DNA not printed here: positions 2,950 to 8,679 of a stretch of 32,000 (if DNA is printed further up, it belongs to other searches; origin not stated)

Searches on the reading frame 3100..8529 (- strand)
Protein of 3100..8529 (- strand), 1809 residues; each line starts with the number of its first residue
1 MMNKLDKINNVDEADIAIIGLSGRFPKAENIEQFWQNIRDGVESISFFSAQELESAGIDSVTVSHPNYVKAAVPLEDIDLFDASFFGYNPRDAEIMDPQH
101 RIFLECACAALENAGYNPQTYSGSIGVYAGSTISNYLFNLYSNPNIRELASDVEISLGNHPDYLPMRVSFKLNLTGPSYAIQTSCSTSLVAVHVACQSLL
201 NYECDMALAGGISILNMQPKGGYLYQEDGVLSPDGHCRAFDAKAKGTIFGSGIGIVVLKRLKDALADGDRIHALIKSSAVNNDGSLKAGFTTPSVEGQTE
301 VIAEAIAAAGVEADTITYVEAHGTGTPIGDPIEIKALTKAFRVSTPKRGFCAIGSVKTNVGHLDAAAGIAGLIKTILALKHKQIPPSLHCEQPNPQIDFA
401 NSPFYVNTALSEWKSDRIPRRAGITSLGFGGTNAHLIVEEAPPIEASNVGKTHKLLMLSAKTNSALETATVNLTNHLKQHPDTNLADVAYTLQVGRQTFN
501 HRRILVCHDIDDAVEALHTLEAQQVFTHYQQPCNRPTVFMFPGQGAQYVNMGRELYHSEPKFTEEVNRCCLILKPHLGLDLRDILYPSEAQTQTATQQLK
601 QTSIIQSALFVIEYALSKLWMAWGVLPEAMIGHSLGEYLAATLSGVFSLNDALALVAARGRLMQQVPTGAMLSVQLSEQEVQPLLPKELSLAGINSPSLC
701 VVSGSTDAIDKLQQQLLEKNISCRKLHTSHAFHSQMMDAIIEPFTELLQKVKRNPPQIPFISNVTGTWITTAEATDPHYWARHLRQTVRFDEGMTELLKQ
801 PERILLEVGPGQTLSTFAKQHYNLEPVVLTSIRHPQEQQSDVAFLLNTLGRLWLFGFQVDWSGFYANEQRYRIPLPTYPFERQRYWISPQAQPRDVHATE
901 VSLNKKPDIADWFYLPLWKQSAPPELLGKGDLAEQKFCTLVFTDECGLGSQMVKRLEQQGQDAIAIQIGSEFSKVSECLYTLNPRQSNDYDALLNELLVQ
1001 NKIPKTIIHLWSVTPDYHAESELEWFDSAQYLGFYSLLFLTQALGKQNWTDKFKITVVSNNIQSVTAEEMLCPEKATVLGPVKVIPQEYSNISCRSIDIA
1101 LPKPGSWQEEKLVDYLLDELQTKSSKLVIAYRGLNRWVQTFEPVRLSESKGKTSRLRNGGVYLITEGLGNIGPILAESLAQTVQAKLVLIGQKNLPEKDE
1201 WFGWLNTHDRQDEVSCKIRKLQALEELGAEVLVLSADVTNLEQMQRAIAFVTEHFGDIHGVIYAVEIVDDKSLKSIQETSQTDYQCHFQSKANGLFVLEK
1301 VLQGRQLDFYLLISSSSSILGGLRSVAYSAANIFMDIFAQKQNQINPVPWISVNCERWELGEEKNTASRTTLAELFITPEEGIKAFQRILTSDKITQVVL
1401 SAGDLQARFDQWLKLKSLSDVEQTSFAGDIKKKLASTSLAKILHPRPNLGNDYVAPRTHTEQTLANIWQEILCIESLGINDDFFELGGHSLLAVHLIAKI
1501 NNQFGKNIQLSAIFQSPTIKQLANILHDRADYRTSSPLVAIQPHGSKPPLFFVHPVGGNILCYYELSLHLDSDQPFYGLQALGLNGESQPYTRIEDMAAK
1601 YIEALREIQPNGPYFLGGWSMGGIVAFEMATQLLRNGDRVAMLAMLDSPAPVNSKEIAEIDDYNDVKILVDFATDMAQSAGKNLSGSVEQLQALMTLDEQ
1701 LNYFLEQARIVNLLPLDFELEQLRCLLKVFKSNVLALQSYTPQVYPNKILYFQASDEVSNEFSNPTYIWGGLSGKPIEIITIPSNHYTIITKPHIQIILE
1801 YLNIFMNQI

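Call 5: search_protein_families(library=pfam, proteins=[window:3100-8529:-], max_evalue=0.001)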
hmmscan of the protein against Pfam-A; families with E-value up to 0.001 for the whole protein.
window:3100-8529:- (1809 aa): 16 families
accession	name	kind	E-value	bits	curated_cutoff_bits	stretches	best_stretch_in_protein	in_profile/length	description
PF00109.32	ketoacyl-synt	-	3.2e-69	233.8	20.8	1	15-264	3-252/252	Beta-ketoacyl synthase, N-terminal domain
PF00698.26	Acyl_transf_1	-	6.4e-56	190.6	32.7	1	538-823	1-280/319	Acyl transferase domain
PF02801.28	Ketoacyl-synt_C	-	3.2e-42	143.7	20.8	1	272-391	1-119/119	Beta-ketoacyl synthase, C-terminal domain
PF00975.26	Thioesterase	-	1.5e-33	117.4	26.4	1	1549-1800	2-220/226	Thioesterase domain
PF08659.16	KR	-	4.1e-32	112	22.6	1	1160-1358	1-178/180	KR domain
PF22621.2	CurL-like_PKS_C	-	1.1e-27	96.2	27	1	454-517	1-64/64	CurL-like, PKS C-terminal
PF21394.3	Beta-ketacyl_N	-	1.7e-21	77.1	26.9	1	949-1117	12-168/170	Beta-ketoacyl synthase-like, N-terminal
PF22336.2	RhiE-like_linker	-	1.2e-17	64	27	1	458-521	2-64/67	RhiE-like, KS-MAT linker domain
PF16197.11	KAsynt_C_assoc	-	2.2e-17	63.9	33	1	393-502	1-107/111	Ketoacyl-synthetase C-terminal extension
PF00550.31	PP-binding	-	2.6e-16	60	20.8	1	1462-1524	1-65/67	Phosphopantetheine attachment site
PF13561.12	adh_short_C2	-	4.8e-08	33.3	27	1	1222-1298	37-111/236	Enoyl-(Acyl carrier protein) reductase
PF00561.26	Abhydrolase_1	-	7.6e-08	32.8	25.8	1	1548-1769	1-205/245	alpha/beta hydrolase fold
PF00106.31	adh_short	-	1.5e-06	28.2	26.6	1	1222-1340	42-161/195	short chain dehydrogenase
PF23297.2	ACP_SdgA_C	-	7.2e-06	26.5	27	1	1461-1532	12-85/95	Highly reducing polyketide synthase sdgA, C-terminal ACP domain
PF12697.13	Abhydrolase_6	-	1.1e-05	26.7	26.3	1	1550-1648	1-93/217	Alpha/beta hydrolase family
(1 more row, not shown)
